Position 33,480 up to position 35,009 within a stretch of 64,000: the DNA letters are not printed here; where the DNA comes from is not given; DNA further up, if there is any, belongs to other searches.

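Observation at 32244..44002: Tightly coupled 12-gene operon with an enzyme combination that matches no pathway I can name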

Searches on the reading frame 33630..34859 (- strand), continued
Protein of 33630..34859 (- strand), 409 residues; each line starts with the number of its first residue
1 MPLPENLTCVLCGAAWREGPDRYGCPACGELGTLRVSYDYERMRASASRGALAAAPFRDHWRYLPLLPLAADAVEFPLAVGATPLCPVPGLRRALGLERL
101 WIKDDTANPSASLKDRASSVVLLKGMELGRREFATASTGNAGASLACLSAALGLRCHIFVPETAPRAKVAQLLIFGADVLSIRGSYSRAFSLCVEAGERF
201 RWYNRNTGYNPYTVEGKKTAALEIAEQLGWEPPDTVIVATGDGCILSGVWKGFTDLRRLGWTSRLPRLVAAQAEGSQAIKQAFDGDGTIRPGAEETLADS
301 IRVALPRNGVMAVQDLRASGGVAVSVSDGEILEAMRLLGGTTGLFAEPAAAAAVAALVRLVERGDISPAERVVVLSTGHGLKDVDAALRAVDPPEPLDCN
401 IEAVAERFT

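Call 52: find_encoding_contigs(protein=P0226, flank=10000, max_places=1)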
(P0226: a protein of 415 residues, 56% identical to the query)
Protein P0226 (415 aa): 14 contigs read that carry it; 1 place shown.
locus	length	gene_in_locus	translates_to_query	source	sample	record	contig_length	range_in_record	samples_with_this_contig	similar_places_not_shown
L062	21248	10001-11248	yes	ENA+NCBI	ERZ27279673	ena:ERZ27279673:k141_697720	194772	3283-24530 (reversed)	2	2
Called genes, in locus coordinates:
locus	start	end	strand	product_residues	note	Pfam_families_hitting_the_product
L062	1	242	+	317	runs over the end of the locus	PF01208:URO-D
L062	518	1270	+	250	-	-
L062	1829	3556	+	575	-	PF01979:Amidohydro_1, PF07969:Amidohydro_3 (weak), PF13382:Adenine_deam_C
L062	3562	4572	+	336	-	PF00941:FAD_binding_5, PF03450:CO_deh_flav_C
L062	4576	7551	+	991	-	PF00111:Fer2 (weak), PF01799:Fer2_2, PF01315:Ald_Xan_dh_C, PF02738:MoCoBD_1, PF20256:MoCoBD_2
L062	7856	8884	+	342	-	PF01070:FMN_dh, PF00478:IMPDH (weak)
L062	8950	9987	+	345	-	PF00291:PALP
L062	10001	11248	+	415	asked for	PF00291:PALP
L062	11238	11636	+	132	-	-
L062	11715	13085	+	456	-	PF22039:HUTI_composite_bact (faint), PF07969:Amidohydro_3 (faint), PF01979:Amidohydro_1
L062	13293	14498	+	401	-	PF01546:Peptidase_M20, PF07687:M20_dimer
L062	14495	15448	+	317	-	PF00696:AA_kinase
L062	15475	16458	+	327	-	PF02729:OTCace_N, PF00185:OTCace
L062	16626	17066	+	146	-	PF07366:SnoaL, PF13474:SnoaL_3 (weak), PF14534:DUF4440, PF26530:NTF2_3 (weak), PF12680:SnoaL_2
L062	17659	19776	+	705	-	PF16177:ACAS_N, PF00501:AMP-binding, PF13193:AMP-binding_C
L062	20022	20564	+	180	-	PF04167:DUF402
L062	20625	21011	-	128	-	PF00072:Response_reg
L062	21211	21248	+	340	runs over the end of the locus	-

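Call 53: find_encoding_contigs(protein=P0222, flank=10000, max_places=1)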
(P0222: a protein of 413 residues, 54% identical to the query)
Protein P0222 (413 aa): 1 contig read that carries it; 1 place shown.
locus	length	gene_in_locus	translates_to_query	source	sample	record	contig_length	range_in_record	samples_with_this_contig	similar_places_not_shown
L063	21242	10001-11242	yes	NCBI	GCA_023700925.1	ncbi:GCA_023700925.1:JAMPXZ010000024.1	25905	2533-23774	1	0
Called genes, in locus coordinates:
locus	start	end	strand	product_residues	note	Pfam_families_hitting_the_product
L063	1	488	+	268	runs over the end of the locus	PF08241:Methyltransf_11, PF08242:Methyltransf_12 (weak), PF13649:Methyltransf_25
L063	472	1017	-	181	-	PF02627:CMD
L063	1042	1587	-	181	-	PF00578:AhpC-TSA, PF08534:Redoxin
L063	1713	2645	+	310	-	PF00126:HTH_1, PF03466:LysR_substrate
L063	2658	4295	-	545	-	PF13231:PMT_2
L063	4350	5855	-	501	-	PF00270:DEAD, PF00271:Helicase_C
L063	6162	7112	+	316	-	PF14321:DUF4382, PF01469:Pentapeptide_2 (faint)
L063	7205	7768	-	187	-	-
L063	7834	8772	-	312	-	PF04960:Glutaminase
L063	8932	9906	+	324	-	-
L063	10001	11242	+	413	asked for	PF00291:PALP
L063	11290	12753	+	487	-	PF00291:PALP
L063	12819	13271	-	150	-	PF13577:SnoaL_4 (weak), PF08332:CaMKII_AD (weak), PF13474:SnoaL_3, PF14534:DUF4440, PF12680:SnoaL_2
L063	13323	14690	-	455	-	PF13091:PLDc_2, PF00614:PLDc (faint), PF13091:PLDc_2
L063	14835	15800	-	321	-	PF13365:Trypsin_2 (weak)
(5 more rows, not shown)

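Call 54: find_encoding_contigs(protein=P0211, flank=10000, max_places=1)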
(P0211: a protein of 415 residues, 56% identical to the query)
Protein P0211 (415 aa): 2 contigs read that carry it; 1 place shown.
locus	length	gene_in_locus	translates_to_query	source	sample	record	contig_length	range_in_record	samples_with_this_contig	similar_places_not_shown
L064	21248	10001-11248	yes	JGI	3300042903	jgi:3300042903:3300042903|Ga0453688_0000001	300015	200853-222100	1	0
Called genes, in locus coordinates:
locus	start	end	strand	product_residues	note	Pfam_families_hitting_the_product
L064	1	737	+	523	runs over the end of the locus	PF03023:MurJ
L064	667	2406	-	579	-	PF04326:SLFN_AlbA_2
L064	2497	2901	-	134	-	PF01799:Fer2_2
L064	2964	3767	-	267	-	PF00941:FAD_binding_5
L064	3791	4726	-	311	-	PF02653:BPD_transp_2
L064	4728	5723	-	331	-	PF02653:BPD_transp_2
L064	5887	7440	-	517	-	PF00005:ABC_tran, PF13304:AAA_21 (faint), PF00005:ABC_tran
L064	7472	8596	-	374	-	PF02608:Bmp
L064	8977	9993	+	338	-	PF00291:PALP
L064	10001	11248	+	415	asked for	PF00291:PALP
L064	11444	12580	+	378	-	PF00675:Peptidase_M16, PF05193:Peptidase_M16_C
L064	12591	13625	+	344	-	PF19328:DAP_DH_C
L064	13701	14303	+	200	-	PF13241:NAD_binding_7, PF14824:Sirohm_synth_M (weak), PF10414:CysG_dimeriser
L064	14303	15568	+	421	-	PF05201:GlutR_N, PF01488:Shikimate_DH, PF00745:GlutR_dimer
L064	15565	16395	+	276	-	PF01578:Cytochrom_C_asm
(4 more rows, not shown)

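Call 57: find_related_loci(query=A2, collection=metagenome_contigs, flank=10000)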
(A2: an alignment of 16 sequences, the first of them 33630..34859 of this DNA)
Query A2 (409 aa) in metagenome_contigs; peptide patterns used: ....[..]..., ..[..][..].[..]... (x = any residue, [..] = any of these).
600 stretches matched a pattern (row limit reached: there are more); 490 encode a relative of the query (tblastn E <= 1e-3); the best 80 are kept; 80 distinct loci.
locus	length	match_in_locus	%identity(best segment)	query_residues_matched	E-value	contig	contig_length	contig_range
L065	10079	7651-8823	56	5-397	3e-134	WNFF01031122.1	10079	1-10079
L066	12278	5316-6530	55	1-405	1e-128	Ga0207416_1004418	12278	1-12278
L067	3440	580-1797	49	1-406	1e-129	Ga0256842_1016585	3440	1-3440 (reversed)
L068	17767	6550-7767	50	1-406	3e-125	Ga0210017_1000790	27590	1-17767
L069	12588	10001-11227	47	1-409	2e-123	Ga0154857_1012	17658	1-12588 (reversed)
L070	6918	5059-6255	47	1-406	8e-120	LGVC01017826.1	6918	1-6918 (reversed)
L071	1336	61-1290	47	7-409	2e-129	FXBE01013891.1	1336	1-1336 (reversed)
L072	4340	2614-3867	45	5-406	3e-117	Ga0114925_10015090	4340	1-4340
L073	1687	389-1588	50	7-408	5e-125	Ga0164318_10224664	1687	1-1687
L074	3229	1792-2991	48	9-407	4e-119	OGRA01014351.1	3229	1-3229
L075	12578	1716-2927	48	1-406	2e-115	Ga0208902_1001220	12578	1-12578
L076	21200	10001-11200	48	9-407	2e-115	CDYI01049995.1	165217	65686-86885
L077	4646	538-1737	47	9-407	3e-116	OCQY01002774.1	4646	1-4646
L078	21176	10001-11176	49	1-394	2e-115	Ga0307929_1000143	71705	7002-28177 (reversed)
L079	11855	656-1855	47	9-407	4e-115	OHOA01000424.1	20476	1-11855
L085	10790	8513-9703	47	9-408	1e-113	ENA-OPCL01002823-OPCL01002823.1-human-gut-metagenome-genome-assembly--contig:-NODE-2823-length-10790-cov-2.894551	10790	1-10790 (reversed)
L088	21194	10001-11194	45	6-402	2e-112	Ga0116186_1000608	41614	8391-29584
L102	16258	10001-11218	47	1-406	2e-109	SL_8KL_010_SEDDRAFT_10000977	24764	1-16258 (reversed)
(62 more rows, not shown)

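Call 61: search_protein_families(library=ncbifam, proteins=[L085:6421-7896:+, L085:2924-4117:-, L085:4162-5598:-, L085:1909-2862:-, L085:5574-6401:+, L085:8489-9730:+, L088:14526-17141:+, L088:7416-9989:+, L088:17339-18715:+, L088:3807-5186:+], max_evalue=1e-10)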
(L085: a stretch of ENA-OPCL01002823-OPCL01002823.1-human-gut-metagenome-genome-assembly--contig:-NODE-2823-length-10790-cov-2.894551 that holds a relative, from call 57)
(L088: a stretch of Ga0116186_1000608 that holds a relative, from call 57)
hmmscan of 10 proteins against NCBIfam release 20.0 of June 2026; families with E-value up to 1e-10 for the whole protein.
L085:6421-7896:+ (491 aa): 4 families
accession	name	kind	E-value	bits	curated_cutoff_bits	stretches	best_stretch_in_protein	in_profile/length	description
TIGR01139.1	cysK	equivalog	2.6e-19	69.6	350.95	1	134-390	62-294/298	cysteine synthase A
TIGR01136.1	cysKM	subfamily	6.9e-19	68.3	344.15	1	135-390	63-295/299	cysteine synthase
TIGR01137.1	cysta_beta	equivalog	1.7e-15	56.7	510.25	1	131-392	64-309/457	cystathionine beta-synthase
NF007989.0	PRK10717.1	equivalog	9.7e-14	51.2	387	1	133-392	69-316/334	cysteine synthase A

L085:2924-4117:- (397 aa): 14 families
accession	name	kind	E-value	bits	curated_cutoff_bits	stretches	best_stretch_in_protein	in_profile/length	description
TIGR03316.1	ygeW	equivalog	4.2e-234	776.5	500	1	7-394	4-391/391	knotted carbamoyltransferase YgeW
NF005538.0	PRK07200.1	equivalog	2.4e-221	734.8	453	1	5-394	5-394/396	knotted carbamoyltransferase YgeW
TIGR00658.1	orni_carb_tr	equivalog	7.2e-35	120.6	280.85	1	27-372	6-299/304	ornithine carbamoyltransferase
NF003384.0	PRK04523.1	equivalog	3.1e-34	118.5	288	1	27-333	9-296/336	N-acetylornithine carbamoyltransferase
NF001986.0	PRK00779.1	subfamily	1.5e-32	113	306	1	20-280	4-234/307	ornithine carbamoyltransferase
TIGR04384.1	putr_carbamoyl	exception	1.8e-28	99.6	500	1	23-352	1-283/330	putrescine carbamoyltransferase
NF002032.1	PRK00856.1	equivalog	8.7e-22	77.7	263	1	31-268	10-214/297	aspartate carbamoyltransferase catalytic subunit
TIGR00670.1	asp_carb_tr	equivalog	1e-21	77.3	236.95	1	29-268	8-222/304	aspartate carbamoyltransferase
NF003286.0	PRK04284.1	subfamily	2.1e-19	69.8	515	1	21-353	6-292/332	ornithine carbamoyltransferase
NF006046.0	PRK08192.1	equivalog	1.1e-18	67.6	512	1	33-269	18-233/339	aspartate carbamoyltransferase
NF011380.0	PRK14805.1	equivalog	2.5e-17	62.9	421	1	56-370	34-294/302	ornithine carbamoyltransferase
NF009213.0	PRK12562.1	subfamily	1.1e-15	57.9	559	1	17-333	2-277/334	ornithine carbamoyltransferase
NF008853.0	PRK11891.1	equivalog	8.3e-15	54.3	560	1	33-269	100-315/430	aspartate carbamoyltransferase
NF002470.0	PRK01713.1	equivalog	1.9e-13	50.6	545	1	65-334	51-278/334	ornithine carbamoyltransferase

L085:4162-5598:- (478 aa): 30 families (the best 25 are shown)
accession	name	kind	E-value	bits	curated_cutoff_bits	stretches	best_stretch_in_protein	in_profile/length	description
NF009555.0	PRK13004.1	equivalog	3.1e-178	592.7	321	1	15-456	2-395/399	YgeY family selenium metabolism-linked hydrolase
TIGR03526.1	selenium_YgeY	hypoth_equivalog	3.4e-172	572.8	321.5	1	16-456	1-393/395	YgeY family selenium metabolism-linked hydrolase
TIGR01910.1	DapE-ArgE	subfamily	4.3e-42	144.6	217.6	1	32-444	2-369/373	ArgE/DapE family deacylase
NF006365.0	PRK08588.1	subfamily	8.6e-32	110.9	289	1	31-244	10-218/383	succinyl-diaminopimelate desuccinylase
NF006399.0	PRK08651.1-2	equivalog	2.6e-30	105.8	381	1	29-240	5-215/405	succinyl-diaminopimelate desuccinylase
NF003367.0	PRK04443.1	equivalog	7.1e-27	94.6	363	1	30-247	9-198/349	[LysW]-lysine hydrolase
NF005373.0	PRK06915.1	equivalog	4.7e-26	91.7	428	1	65-244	74-245/422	peptidase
NF006400.0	PRK08651.1-3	equivalog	1.6e-25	89.8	374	1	74-345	75-326/410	succinyl-diaminopimelate desuccinylase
TIGR01900.1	dapE-gram_pos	equivalog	2.5e-25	89.1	304.2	1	30-244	5-205/351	succinyl-diaminopimelate desuccinylase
NF006398.0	PRK08651.1-1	equivalog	3.8e-25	88.7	439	1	25-234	9-226/403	succinyl-diaminopimelate desuccinylase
NF009557.0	PRK13009.1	equivalog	1e-24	87.4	284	1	31-239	6-216/377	succinyl-diaminopimelate desuccinylase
NF005710.0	PRK07522.1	subfamily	1.1e-24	87.3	412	1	28-247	8-225/391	acetylornithine deacetylase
NF009558.0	PRK13013.1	equivalog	1.3e-24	86.6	428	1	82-323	86-316/429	acetylornithine deacetylase/succinyl-diaminopimelate desuccinylase family protein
TIGR01892.1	AcOrn-deacetyl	equivalog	1.1e-23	83.9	297.7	1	34-244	3-209/365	acetylornithine deacetylase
TIGR01246.1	dapE_proteo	equivalog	9.3e-22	77.5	361.8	1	32-240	3-213/370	succinyl-diaminopimelate desuccinylase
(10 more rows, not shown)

L085:1909-2862:- (317 aa): 4 families
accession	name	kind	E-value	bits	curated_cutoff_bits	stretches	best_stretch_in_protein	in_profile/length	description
TIGR00746.1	arcC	equivalog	1.2e-114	382.5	358.25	1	9-316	1-308/309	carbamate kinase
NF009007.0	PRK12352.1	subfamily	6.6e-104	347.2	266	1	7-315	1-313/316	carbamate kinase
NF009008.0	PRK12354.1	subfamily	9.5e-89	297.6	361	1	10-316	2-299/308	carbamate kinase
NF006926.0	PRK09411.1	equivalog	2.1e-61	207.7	416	1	9-316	2-296/297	carbamate kinase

L085:5574-6401:+ (275 aa): 0 families

L085:8489-9730:+ (413 aa): 29 families (the best 25 are shown)
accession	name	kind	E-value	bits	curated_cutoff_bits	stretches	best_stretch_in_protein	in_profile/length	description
NF006050.0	PRK08197.1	equivalog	7.1e-98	328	303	1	5-381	7-385/406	threonine synthase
NF004170.0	PRK05638.1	equivalog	1.5e-73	247.9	421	1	8-381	3-359/442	threonine synthase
TIGR00260.1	thrC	equivalog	8.7e-67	225.7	167.1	1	57-380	1-338/340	threonine synthase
NF006205.0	PRK08329.1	equivalog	7.3e-58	196.2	358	1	8-379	3-345/347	threonine synthase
NF005035.0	PRK06450.1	equivalog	5.9e-55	186.4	301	1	8-379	5-336/338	threonine synthase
NF004996.0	PRK06381.1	equivalog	3.3e-53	180.8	266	1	78-376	14-317/319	threonine synthase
TIGR03844.1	cysteate_syn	equivalog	1.9e-32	112.6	324.9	1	8-386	4-388/398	cysteate synthase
NF006094.0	PRK08246.1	subfamily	2.1e-29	102.9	331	1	95-375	37-301/310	serine/threonine dehydratase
NF006390.0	PRK08639.1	equivalog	1.1e-27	97.1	421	1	80-376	26-313/418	threonine ammonia-lyase IlvA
TIGR01127.1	ilvA_1Cterm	equivalog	8.8e-23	80.9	378.75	1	98-376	18-284/380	threonine ammonia-lyase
TIGR02079.1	THD1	equivalog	4.2e-21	75.2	440.55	1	80-376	17-305/410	threonine ammonia-lyase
NF006389.0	PRK08638.1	equivalog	7.3e-20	71.1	453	1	106-376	53-313/333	bifunctional threonine ammonia-lyase/L-serine ammonia-lyase TdcB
NF006674.0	PRK09224.1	subfamily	1.5e-19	70.1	577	1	80-376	26-312/508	threonine ammonia-lyase IlvA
NF005680.0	PRK07476.1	equivalog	5.6e-19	68.3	413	1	77-379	21-312/326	hydroxyectoine utilization dehydratase EutB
TIGR01124.1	ilvA_2Cterm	equivalog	8.6e-19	67.5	411.3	1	81-376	19-304/499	threonine ammonia-lyase, biosynthetic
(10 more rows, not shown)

L088:14526-17141:+ (871 aa): 23 families
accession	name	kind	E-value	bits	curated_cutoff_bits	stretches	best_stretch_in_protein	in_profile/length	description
TIGR03315.1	Se_ygfK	equivalog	0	1299.8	835.3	1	2-871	133-1012/1012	putative selenate reductase subunit YgfK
NF009410.0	PRK12771.1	subfamily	4.3e-94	316.1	516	1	297-703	31-446/566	NAD(P)-binding protein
NF009454.0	PRK12814.1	equivalog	4.8e-86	289.6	916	1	286-701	76-496/657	putative NADPH-dependent glutamate synthase small subunit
NF009414.0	PRK12778.1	equivalog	8.7e-77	259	1103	1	309-701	332-745/752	bifunctional dihydroorotate dehydrogenase B NAD binding subunit/NADPH-dependent glutamate synthase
TIGR01316.1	gltA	equivalog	5.6e-74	249.5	471.75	1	312-701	34-445/449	NADPH-dependent glutamate synthase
TIGR01318.1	gltD_gamma_fam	subfamily_domain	2e-60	204.7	482.95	1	310-703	44-463/467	glutamate synthase, small subunit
NF009415.0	PRK12779.1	equivalog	9.7e-58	195.8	1519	1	317-709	211-630/944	putative bifunctional glutamate synthase subunit beta/2-polyprenylphenol hydroxylase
NF010590.0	PRK13984.1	equivalog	2.9e-56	190.9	946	1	311-701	195-602/611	putative oxidoreductase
NF009408.0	PRK12769.1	equivalog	7.1e-54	183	1003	1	314-708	234-654/659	formate-dependent uric acid utilization protein AegA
NF009413.0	PRK12775.1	equivalog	1.1e-50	172.4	1895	1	310-704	335-753/1006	putative trifunctional 2-polyprenylphenol hydroxylase/glutamate synthase subunit beta/ferritin domain-containing protein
TIGR01317.1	GOGAT_sm_gam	subfamily_domain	1.6e-49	169.1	447.7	1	309-560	45-309/485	glutamate synthase small subunit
NF009409.0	PRK12770.1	subfamily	3.6e-48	164.4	343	1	402-701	15-346/360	putative glutamate synthase subunit beta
NF009451.0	PRK12809.1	equivalog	1.8e-41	142.1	1154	1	303-703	206-632/639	formate-dependent uric acid utilization protein YgfT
NF045663.1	diclust_near_Sec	equivalog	4.4e-31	107.7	530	1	314-516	18-213/759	pyridine nucleotide-disulfide oxidoreductase/dicluster-binding protein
TIGR01292.1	TRX_reduct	equivalog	4.9e-16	58.4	343.45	1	533-701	141-296/300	thioredoxin-disulfide reductase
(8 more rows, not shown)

L088:7416-9989:+ (857 aa): 20 families
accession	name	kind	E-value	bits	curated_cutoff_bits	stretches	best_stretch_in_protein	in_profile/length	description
TIGR03311.1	Se_dep_XDH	equivalog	0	1296.4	830.45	1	6-852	2-848/848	selenium-dependent xanthine dehydrogenase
TIGR03196.1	pucD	equivalog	4.6e-150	501.5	783.65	3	166-571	3-404/763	xanthine dehydrogenase subunit D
NF045668.1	pterin_aldehy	equivalog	1.3e-140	470.2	1100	1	7-845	5-895/905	molybdopterin-dependent aldehyde oxidoreductase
NF043082.1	XdhA_XDHase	equivalog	1.8e-118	396.7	780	2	166-685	1-548/758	xanthine dehydrogenase subunit XdhA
NF007426.0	PRK09970.1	equivalog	3.3e-117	392.5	916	2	164-683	4-549/761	xanthine dehydrogenase molybdenum-binding subunit XdhA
TIGR03194.1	4hydrxCoA_A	equivalog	9.4e-111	371.5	994.55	2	172-691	3-538/746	4-hydroxybenzoyl-CoA reductase subunit alpha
NF041018.1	glyceraldDH_alpha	equivalog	2.1e-91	307.5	790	2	165-686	2-547/741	glyceraldehyde dehydrogenase subunit alpha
TIGR03313.1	Se_sel_red_Mo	hypoth_equivalog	1.2e-85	288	1101.9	2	9-307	3-313/951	molybdopterin-dependent oxidoreductase Mo/Fe-S-binding subunit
TIGR02965.1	xanthine_xdhB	equivalog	3.5e-78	263.6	849.5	1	173-544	8-375/758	xanthine dehydrogenase molybdopterin binding subunit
NF040766.1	CODH_aero_grp5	exception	1.3e-76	258.4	950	2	165-684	4-555/785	aerobic carbon-monoxide dehydrogenase large subunit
NF041671.1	peri_hyde_PaoC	equivalog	8.9e-59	199.6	1180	2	166-545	18-388/735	aldehyde oxidoreductase molybdenum-binding subunit PaoC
TIGR02969.1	mam_aldehyde_ox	subfamily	3.1e-58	197.2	1912.3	2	164-537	574-940/1330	aldehyde oxidase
TIGR02416.1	CO_dehy_Mo_lg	equivalog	5.5e-54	183.6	991.15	1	179-546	6-396/770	aerobic carbon-monoxide dehydrogenase large subunit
NF041020.1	glyceraldDH_gamma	equivalog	1.9e-43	147.9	290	1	5-152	13-163/164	glyceraldehyde dehydrogenase subunit gamma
TIGR03193.1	4hydroxCoAred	equivalog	3.4e-43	147.1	257.8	1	5-148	2-148/148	4-hydroxybenzoyl-CoA reductase subunit gamma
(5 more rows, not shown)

L088:17339-18715:+ (458 aa): 25 families
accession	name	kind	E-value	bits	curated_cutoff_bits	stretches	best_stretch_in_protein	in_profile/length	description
NF006055.0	PRK08203.1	equivalog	5.4e-177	588.9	532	1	2-450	4-453/455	8-oxoguanine deaminase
NF009059.0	PRK12393.1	equivalog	2.9e-113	379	543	1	2-449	5-457/460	amidohydrolase family protein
NF005557.0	PRK07228.1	equivalog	3.5e-82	276.5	522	1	6-452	5-442/445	5'-deoxyadenosine deaminase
NF004701.0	PRK06038.1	equivalog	1e-71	241.9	609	1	5-451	7-430/432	N-ethylammeline chlorohydrolase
NF006549.0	PRK09045.1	equivalog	4.1e-68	230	540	1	8-449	13-441/444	TRZ/ATZ family hydrolase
NF006252.0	PRK08393.1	equivalog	8.3e-63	212.9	617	1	21-443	17-419/424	N-ethylammeline chlorohydrolase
NF006056.0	PRK08204.1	subfamily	1.7e-57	195.2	391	1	2-453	3-446/449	hypothetical protein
NF005211.0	PRK06687.1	equivalog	1.4e-52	178.9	703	1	47-432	46-418/419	TRZ/ATZ family protein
NF012037.0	PRK15493.1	equivalog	1.7e-50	172.1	779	1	11-438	9-424/435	bifunctional S-methyl-5'-thioadenosine deaminase/S-adenosylhomocysteine deaminase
NF006681.0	PRK09229.1-2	equivalog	1.8e-50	172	362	1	51-442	46-442/451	formimidoylglutamate deiminase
NF005540.0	PRK07203.1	equivalog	5e-48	163.9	444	1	5-450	3-441/444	putative aminohydrolase SsnA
TIGR03314.1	Se_ssnA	subfamily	8e-48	163.4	455.5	1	5-448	2-438/441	putative selenium metabolism protein SsnA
NF004995.0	PRK06380.1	subfamily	1.1e-44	153.1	567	1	6-439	5-415/418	metal-dependent hydrolase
TIGR02022.1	hutF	equivalog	6.8e-42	143.7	413.05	1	26-433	20-441/455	formimidoylglutamate deiminase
NF006679.0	PRK09228.1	subfamily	7e-41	140.4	351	1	20-424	27-431/433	guanine deaminase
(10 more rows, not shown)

L088:3807-5186:+ (459 aa): 41 families (the best 25 are shown)
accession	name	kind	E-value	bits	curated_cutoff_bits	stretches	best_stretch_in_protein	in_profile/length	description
TIGR02033.1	D-hydantoinase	equivalog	1.6e-147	492.1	393.25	1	10-456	1-454/454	dihydropyrimidinase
NF009941.0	PRK13404.1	subfamily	3e-132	441.6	647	1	7-457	3-462/478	dihydropyrimidinase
TIGR03178.1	allantoinase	equivalog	1.2e-86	291.2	357.85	1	9-454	1-439/441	allantoinase AllB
NF004839.0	PRK06189.1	equivalog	3.4e-83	279.8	631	1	8-453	3-444/451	allantoinase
NF002668.0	PRK02382.1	equivalog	9.4e-76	255.3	452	1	10-455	6-427/436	dihydroorotase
TIGR00857.1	pyrC_multi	subfamily_domain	9e-74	248.9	279.05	1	24-442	4-412/412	dihydroorotase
NF006559.0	PRK09060.1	equivalog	2e-71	240.6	482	1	5-448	2-431/444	dihydroorotase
NF058539.1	ergo_uti2_ErtD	equivalog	9.3e-68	229.2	650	1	9-455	3-446/449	hydantoin-5-propionate amidohydrolase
NF005960.0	PRK08044.1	equivalog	6.4e-66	222.9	688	1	8-455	3-449/453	allantoinase AllB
NF005751.0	PRK07575.1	equivalog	2.9e-64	217.1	529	1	8-444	3-425/440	dihydroorotase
NF058538.1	ergo_util_ErtD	equivalog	6.9e-63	213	600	1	9-455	2-445/446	hydantoin-5-propionate amidohydrolase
NF003271.0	PRK04250.1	equivalog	2.8e-61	207.3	405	1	8-449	2-398/407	dihydroorotase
NF006688.0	PRK09236.1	equivalog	3.5e-58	197.5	535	1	9-444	3-431/444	dihydroorotase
NF006837.0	PRK09357.1-2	equivalog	7.7e-54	182.9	575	1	8-443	1-426/428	dihydroorotase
NF006836.0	PRK09357.1-1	equivalog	6.4e-51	173.4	538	1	10-443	4-428/432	dihydroorotase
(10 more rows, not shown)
